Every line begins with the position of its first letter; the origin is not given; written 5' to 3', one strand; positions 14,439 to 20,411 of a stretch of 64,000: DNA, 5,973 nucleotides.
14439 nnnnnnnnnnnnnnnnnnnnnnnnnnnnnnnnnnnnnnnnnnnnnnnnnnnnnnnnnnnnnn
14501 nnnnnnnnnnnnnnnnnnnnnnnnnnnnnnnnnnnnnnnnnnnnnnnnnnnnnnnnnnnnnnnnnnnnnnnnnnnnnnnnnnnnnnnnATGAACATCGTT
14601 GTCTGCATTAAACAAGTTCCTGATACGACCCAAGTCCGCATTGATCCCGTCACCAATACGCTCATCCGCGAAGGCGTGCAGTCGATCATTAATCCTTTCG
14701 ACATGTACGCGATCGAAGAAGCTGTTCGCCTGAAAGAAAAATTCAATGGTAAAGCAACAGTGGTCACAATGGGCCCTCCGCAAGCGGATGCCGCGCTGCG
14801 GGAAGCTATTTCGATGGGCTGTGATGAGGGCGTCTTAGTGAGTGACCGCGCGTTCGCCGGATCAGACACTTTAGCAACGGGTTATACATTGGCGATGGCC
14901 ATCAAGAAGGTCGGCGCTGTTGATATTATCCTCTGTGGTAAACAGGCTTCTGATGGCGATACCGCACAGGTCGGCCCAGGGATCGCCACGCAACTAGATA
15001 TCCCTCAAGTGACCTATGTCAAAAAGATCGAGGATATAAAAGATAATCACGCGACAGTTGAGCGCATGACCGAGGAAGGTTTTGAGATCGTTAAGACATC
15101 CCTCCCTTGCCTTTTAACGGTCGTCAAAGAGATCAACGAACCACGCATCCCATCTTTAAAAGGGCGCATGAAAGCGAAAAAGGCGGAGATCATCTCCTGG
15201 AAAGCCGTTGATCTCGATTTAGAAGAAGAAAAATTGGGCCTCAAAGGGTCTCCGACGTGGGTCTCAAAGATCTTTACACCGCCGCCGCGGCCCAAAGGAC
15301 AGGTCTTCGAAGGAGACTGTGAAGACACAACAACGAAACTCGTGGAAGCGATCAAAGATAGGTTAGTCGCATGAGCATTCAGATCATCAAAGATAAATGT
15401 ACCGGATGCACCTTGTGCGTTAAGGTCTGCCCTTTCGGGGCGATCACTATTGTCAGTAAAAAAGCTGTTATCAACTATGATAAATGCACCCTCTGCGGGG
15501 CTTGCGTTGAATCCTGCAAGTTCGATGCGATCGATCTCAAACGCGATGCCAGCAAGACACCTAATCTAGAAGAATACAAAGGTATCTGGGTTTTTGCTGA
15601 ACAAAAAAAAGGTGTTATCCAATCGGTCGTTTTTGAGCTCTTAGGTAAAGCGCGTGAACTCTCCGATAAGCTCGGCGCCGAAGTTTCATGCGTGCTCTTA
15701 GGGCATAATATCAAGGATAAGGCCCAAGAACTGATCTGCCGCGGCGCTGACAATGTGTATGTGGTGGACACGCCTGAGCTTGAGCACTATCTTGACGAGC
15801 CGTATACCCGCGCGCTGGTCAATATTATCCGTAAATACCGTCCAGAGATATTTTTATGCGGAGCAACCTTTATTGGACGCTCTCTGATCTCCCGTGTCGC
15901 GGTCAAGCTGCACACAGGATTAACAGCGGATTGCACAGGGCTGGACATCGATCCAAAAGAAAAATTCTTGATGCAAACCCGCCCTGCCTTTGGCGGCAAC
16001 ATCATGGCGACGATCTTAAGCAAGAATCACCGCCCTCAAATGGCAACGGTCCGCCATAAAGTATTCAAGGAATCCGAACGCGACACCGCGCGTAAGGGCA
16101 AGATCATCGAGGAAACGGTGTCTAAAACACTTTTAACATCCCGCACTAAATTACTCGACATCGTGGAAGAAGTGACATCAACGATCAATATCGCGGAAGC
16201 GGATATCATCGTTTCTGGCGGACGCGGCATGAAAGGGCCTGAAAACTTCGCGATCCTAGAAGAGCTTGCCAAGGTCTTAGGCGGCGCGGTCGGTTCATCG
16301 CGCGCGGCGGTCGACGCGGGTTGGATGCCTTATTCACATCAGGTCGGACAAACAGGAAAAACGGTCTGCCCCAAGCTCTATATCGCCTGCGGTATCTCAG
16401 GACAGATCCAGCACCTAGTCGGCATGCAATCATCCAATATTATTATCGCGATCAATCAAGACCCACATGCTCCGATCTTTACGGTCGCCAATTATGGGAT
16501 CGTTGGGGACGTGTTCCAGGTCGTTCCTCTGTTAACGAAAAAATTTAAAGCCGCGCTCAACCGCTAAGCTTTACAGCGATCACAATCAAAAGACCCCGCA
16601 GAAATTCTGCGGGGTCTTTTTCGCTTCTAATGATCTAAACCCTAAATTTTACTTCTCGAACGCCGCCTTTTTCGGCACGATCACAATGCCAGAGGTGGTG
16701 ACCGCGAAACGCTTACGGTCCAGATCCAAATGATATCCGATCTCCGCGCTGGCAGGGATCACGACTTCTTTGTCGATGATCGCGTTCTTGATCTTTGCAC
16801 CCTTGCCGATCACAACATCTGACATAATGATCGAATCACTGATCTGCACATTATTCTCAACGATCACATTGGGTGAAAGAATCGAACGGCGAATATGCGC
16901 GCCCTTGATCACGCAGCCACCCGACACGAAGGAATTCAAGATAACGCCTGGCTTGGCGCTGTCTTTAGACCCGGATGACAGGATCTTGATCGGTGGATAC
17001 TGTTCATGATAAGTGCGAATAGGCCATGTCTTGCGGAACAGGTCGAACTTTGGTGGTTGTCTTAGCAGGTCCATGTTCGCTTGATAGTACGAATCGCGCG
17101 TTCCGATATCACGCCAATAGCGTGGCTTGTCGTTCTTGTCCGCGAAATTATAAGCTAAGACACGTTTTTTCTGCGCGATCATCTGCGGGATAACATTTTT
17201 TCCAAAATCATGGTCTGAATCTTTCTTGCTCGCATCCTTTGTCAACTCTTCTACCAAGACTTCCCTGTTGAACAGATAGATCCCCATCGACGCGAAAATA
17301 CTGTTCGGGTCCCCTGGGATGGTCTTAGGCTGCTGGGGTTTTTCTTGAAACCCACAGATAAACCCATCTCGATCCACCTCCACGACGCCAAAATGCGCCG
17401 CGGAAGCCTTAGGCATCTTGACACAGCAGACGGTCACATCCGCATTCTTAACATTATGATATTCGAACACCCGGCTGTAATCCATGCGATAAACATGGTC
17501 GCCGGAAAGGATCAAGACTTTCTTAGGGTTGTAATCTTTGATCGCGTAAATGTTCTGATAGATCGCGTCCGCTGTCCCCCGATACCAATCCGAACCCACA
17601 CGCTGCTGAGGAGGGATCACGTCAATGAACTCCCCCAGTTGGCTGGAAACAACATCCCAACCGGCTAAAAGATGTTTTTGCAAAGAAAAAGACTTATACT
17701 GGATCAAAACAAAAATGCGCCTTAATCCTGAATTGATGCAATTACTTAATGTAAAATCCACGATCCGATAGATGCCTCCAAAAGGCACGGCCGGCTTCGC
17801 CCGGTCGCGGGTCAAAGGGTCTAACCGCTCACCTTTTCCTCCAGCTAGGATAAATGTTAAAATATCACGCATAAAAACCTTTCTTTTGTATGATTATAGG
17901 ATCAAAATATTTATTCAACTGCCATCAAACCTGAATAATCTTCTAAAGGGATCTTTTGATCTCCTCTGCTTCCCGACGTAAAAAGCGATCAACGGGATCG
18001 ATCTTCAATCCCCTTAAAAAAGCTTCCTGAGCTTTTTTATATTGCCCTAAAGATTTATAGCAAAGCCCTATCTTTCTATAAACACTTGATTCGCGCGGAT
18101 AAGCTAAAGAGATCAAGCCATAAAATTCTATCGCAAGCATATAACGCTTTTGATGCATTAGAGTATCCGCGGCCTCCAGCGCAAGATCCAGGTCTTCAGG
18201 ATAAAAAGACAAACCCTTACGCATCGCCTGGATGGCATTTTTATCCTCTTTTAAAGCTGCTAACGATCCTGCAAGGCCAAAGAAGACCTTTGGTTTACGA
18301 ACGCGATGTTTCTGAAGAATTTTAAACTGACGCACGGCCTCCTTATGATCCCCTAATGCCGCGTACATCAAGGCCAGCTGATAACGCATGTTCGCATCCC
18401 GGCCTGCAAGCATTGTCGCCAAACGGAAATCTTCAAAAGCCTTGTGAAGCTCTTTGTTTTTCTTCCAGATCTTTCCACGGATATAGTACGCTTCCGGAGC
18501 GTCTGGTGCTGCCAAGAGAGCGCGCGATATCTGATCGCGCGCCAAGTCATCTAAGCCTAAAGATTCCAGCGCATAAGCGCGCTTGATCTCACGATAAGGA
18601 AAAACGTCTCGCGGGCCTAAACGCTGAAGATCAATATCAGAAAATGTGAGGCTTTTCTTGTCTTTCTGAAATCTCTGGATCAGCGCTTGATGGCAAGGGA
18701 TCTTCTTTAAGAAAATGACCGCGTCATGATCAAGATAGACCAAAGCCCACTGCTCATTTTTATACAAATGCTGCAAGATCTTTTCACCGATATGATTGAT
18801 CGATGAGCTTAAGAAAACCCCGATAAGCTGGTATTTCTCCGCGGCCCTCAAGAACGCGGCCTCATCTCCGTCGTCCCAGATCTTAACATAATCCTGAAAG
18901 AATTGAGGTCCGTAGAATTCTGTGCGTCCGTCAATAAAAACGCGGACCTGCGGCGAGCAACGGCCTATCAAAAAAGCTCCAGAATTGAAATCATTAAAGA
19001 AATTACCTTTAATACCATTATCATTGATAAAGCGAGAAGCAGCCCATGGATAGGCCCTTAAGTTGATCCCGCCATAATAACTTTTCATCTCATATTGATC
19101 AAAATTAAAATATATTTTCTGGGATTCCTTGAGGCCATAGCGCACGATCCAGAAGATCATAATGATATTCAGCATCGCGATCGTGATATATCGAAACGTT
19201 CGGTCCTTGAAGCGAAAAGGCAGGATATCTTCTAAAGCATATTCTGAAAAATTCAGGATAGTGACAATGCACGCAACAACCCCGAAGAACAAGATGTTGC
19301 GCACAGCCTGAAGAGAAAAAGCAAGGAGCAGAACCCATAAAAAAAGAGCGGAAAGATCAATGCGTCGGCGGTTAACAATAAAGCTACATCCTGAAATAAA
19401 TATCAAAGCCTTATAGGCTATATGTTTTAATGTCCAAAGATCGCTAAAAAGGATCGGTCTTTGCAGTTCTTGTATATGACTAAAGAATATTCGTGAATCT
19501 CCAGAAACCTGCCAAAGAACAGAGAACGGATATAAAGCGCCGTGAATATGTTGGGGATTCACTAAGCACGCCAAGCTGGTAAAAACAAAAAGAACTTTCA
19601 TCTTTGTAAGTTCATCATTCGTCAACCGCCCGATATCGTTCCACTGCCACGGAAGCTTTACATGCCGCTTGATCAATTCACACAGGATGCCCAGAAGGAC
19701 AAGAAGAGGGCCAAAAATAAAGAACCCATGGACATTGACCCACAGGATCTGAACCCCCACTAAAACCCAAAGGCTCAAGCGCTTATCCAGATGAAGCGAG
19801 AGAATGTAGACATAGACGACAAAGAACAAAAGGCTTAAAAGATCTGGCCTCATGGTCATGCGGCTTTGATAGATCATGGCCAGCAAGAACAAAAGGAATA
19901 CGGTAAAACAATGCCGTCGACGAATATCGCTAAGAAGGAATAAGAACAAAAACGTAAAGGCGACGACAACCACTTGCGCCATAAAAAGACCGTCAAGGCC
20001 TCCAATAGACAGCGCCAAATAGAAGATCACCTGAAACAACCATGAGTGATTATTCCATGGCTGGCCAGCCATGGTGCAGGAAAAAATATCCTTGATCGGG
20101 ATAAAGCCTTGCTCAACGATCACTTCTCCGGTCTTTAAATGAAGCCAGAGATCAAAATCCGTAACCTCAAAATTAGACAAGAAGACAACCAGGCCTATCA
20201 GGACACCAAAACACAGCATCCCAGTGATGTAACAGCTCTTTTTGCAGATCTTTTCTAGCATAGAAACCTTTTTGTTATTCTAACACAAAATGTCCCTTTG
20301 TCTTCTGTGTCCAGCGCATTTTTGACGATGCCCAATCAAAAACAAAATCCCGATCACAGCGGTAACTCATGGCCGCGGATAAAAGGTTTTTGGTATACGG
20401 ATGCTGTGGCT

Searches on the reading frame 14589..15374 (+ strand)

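Call 47: search_protein_families(library=pfam, proteins=[window:14589-15374:+], max_evalue=0.00001)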
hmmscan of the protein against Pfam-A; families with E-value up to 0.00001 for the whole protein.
window:14589-15374:+ (261 aa): 1 family
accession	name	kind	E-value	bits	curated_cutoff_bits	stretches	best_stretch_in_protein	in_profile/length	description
PF01012.27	ETF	-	1.1e-51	175.7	26.7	1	23-208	2-180/181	Electron transfer flavoprotein domain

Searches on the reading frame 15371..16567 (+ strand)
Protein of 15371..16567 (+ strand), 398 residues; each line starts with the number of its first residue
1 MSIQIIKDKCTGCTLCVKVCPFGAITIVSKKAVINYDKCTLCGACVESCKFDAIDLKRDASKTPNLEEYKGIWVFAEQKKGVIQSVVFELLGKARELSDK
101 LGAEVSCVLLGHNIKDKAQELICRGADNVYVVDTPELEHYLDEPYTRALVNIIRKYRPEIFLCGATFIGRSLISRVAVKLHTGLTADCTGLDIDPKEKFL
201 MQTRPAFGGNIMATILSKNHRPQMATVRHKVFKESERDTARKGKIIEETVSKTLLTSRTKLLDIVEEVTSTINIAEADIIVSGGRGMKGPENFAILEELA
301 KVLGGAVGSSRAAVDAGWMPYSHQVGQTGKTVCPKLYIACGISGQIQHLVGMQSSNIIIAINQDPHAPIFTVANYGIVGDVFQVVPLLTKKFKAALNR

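Call 47: search_protein_families(library=pfam, proteins=[window:15371-16567:+], max_evalue=0.00001)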
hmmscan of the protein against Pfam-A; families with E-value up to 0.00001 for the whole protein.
window:15371-16567:+ (398 aa): 11 families
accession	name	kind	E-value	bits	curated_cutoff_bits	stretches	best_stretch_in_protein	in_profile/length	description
PF01012.27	ETF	-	1.5e-53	181.7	26.7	1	72-251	1-179/181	Electron transfer flavoprotein domain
PF00766.25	ETF_alpha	-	2.3e-39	133.7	27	1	273-353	1-81/81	Electron transfer flavoprotein FAD-binding domain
PF00037.32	Fer4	-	5.3e-17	61.3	21.1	2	3-26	1-24/24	4Fe-4S binding domain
PF12837.12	Fer4_6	-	9.5e-13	47.9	25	1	3-25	2-24/24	4Fe-4S binding domain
PF12797.12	Fer4_2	-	5.8e-11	42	24.5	0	32-50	3-21/22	4Fe-4S binding domain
PF12838.12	Fer4_7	-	1e-10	42.3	27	1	9-53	1-52/52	4Fe-4S dicluster domain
PF13237.11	Fer4_10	-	5.7e-10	39.4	25.5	1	3-49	2-52/53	4Fe-4S dicluster domain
PF14697.11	Fer4_21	-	3.6e-09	37.1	35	1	3-26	34-58/59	4Fe-4S dicluster domain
PF13187.11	Fer4_9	-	3.6e-09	36.9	27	1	9-53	1-51/52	4Fe-4S dicluster domain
PF13484.11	Fer4_16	-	3.5e-08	34.5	30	0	9-28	1-20/66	4Fe-4S double cluster binding domain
PF25160.1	LdpA_Fe-S-bd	-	5.1e-06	26.6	27.6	0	16-55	9-44/49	LdpA Fe-S cluster-binding domain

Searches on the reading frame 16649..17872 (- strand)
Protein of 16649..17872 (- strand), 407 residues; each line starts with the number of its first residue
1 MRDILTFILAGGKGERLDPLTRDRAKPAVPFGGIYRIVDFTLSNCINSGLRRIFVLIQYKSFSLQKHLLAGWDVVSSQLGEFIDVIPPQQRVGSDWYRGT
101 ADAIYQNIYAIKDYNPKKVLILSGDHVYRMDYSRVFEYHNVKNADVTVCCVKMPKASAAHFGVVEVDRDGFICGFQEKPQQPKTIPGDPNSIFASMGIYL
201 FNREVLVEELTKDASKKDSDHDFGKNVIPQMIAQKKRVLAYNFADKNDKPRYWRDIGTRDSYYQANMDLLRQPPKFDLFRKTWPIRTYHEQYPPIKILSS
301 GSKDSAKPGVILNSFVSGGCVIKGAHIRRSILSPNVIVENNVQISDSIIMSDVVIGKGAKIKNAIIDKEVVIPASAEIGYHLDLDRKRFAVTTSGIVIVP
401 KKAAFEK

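Call 47: search_protein_families(library=pfam, proteins=[window:16649-17872:-], max_evalue=0.00001)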
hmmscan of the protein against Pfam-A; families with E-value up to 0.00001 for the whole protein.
window:16649-17872:- (407 aa): 4 families
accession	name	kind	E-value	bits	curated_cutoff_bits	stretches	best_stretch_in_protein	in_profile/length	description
PF00483.29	NTP_transferase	-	1.8e-64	218.1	21.2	1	7-271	3-244/245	Nucleotidyl transferase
PF24894.1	Hexapep_GlmU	-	1.4e-31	109.1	23.3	1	303-399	8-104/104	GlmU-like, C-terminal hexapeptide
PF25247.1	LbH_GLGC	-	1.3e-10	41.7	27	0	353-405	74-130/135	GLGC left-handed parallel beta-helix domain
PF25084.1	LbH_EIF2B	-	1.3e-10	41.6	54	1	319-379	27-88/105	EIF2B subunit epsilon LbH domain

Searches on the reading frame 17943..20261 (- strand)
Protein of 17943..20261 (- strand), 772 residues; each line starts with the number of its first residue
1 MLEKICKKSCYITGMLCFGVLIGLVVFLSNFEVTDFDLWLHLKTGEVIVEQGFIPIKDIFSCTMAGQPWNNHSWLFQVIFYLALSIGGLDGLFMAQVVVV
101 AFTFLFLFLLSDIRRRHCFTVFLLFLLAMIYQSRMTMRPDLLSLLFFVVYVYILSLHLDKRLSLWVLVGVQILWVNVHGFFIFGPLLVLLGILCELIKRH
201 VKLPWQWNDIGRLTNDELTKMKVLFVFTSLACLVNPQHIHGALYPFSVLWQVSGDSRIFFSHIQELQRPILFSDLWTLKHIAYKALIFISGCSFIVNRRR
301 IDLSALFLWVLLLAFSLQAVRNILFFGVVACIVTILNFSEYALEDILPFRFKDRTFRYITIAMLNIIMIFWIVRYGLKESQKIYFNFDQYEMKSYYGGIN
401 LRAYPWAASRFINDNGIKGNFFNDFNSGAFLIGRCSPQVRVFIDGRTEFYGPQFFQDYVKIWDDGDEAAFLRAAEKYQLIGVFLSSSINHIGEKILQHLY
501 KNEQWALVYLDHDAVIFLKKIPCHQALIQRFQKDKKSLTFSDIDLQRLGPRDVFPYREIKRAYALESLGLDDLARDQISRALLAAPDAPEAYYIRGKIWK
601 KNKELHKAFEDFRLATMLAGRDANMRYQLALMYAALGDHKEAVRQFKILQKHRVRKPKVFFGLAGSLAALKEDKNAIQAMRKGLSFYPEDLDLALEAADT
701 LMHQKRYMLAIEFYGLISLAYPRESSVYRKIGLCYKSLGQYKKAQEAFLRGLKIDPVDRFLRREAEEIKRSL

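Call 47: search_protein_families(library=pfam, proteins=[window:17943-20261:-], max_evalue=0.00001)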
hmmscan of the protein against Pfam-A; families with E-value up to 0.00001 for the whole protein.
window:17943-20261:- (772 aa): 7 families
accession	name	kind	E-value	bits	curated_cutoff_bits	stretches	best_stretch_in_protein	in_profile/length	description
PF00515.34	TPR_1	-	4.6e-13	48.8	27.8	0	727-756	3-32/34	Tetratricopeptide repeat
PF07719.23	TPR_2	-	3.3e-12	46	27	0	727-756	3-32/34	Tetratricopeptide repeat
PF13428.12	TPR_14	-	2.2e-11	43.7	23.5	0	561-597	7-43/44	Tetratricopeptide repeat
PF13181.12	TPR_8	-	5.7e-11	42.1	25.7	0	730-757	6-33/34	Tetratricopeptide repeat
PF13432.12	TPR_16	-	9.3e-08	32.8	32.7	0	627-689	1-63/65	Tetratricopeptide repeat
PF13424.12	TPR_12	-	4e-07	30.6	30.1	0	696-755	8-75/77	Tetratricopeptide repeat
PF14559.12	TPR_19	-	9.2e-06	26.3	25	0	675-727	9-61/68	Tetratricopeptide repeat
